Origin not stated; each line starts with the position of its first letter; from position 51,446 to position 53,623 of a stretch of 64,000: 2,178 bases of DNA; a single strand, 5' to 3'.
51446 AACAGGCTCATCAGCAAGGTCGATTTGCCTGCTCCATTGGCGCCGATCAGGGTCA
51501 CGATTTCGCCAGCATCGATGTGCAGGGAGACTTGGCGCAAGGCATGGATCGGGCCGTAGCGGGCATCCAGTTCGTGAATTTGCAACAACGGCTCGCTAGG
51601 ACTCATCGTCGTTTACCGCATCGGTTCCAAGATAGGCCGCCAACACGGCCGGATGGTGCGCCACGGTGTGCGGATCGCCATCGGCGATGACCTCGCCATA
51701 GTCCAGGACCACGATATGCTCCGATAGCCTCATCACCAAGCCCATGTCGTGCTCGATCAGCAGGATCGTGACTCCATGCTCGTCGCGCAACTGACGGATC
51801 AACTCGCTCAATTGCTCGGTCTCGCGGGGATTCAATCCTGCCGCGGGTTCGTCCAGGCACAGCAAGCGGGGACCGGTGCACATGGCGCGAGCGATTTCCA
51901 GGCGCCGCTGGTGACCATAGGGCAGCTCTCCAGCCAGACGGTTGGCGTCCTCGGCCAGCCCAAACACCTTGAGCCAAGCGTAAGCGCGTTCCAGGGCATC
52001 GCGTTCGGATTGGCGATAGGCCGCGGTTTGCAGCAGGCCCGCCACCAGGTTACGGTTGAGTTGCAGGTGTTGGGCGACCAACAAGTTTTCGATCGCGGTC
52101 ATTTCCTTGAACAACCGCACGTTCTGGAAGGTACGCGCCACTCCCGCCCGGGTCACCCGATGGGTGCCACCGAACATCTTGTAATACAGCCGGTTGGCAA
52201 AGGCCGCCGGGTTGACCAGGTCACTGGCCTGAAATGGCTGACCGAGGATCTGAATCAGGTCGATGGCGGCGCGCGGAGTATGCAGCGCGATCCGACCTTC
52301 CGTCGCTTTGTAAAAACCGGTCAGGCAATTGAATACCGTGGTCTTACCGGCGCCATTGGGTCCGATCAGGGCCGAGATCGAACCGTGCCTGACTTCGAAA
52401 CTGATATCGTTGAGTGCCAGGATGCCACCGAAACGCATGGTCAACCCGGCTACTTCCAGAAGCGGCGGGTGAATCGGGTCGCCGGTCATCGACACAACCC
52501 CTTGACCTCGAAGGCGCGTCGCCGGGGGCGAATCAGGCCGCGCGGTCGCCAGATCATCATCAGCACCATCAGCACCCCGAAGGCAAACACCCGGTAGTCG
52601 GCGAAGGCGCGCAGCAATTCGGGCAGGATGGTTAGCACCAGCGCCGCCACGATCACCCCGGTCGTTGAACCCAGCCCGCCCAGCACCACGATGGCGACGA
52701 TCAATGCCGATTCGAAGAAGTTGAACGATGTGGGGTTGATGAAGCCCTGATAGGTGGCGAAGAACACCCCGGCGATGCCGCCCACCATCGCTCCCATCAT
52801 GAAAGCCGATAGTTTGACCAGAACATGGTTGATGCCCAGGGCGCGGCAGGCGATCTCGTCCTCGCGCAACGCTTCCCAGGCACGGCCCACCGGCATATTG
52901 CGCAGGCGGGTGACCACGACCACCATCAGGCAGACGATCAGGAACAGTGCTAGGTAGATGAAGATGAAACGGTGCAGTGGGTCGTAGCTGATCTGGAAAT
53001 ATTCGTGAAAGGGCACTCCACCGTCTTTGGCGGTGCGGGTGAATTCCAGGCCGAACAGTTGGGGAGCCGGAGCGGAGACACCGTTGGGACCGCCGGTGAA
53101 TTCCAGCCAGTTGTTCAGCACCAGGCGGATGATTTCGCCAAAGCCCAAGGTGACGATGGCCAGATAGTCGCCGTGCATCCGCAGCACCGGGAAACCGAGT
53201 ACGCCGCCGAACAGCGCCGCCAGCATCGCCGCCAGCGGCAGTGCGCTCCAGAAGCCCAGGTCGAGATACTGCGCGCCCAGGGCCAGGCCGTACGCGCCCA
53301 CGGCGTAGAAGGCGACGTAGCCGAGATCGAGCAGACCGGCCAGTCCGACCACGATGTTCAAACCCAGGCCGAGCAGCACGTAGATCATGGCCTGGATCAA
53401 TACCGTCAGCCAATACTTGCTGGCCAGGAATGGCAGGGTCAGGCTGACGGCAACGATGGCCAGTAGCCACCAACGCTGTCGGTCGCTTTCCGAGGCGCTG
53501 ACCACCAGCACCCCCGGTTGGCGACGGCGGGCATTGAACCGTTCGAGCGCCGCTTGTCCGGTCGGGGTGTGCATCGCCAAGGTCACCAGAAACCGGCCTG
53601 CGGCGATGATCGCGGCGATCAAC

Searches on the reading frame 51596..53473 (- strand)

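Call 11: search_protein_families(library=ncbifam, proteins=[window:51596-53473:-])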
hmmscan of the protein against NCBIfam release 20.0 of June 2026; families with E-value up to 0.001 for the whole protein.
window:51596-53473:- (625 aa): 186 families (the best 25 are shown)
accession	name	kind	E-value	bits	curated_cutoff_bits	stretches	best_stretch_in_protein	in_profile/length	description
NF008449.1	PRK11300.1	equivalog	1.7e-106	355.2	362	2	437-617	74-254/255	high-affinity branched-chain amino acid ABC transporter ATP-binding protein LivG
TIGR03411.1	urea_trans_UrtD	equivalog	2.7e-53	181.1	304.1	2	437-617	71-242/242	urea ABC transporter ATP-binding protein UrtD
TIGR01188.1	drrA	subfamily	2.8e-37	128.6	312.45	2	462-603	73-210/302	daunorubicin resistance ABC transporter, ATP-binding protein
TIGR02315.1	ABC_phnC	equivalog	3.7e-36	124.8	266.1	2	438-606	74-235/243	phosphonate ABC transporter ATP-binding protein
TIGR04406.1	LPS_export_lptB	equivalog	4.9e-36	124.2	240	2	438-618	71-236/239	LPS export ABC transporter ATP-binding protein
TIGR03864.1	PQQ_ABC_ATP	hypoth_equivalog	7.7e-36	123.7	302.25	2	488-607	104-222/236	ABC transporter, ATP-binding subunit, PQQ-dependent alcohol dehydrogenase system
NF008442.0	PRK11288.1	equivalog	7.5e-35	120.1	689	2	434-616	73-242/504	L-arabinose ABC transporter ATP-binding protein AraG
TIGR03410.1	urea_trans_UrtE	equivalog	8.7e-35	120.2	285.8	2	442-605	74-220/230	urea ABC transporter ATP-binding subunit UrtE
TIGR04521.1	ECF_ATPase_2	equivalog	3.1e-33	115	330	2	487-612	114-240/279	energy-coupling factor transporter ATPase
NF041861.1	YtfR_transport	equivalog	3.3e-32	111.6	850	2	439-604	72-224/492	galactofuranose ABC transporter, ATP-binding protein YtfR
TIGR00968.1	3a0106s01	subfamily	4.6e-32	111.4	342.75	2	444-610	73-224/237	sulfate ABC transporter ATP-binding protein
TIGR03265.1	PhnT2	equivalog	5.5e-32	111.4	457.7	2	470-610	91-228/353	putative 2-aminoethylphosphonate ABC transporter ATP-binding protein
NF047930.1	ABC_ATP_B6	equivalog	2.1e-31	109.1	670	2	442-605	76-224/510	putative B6 ABC transporter ATP-binding protein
NF040905.2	GguA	equivalog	2.2e-30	105.5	810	2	444-599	79-221/500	multiple monosaccharide ABC transporter ATP-binding protein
NF010069.0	PRK13549.1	equivalog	2.6e-30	105.4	699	2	441-605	80-231/513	xylose ABC transporter ATP-binding protein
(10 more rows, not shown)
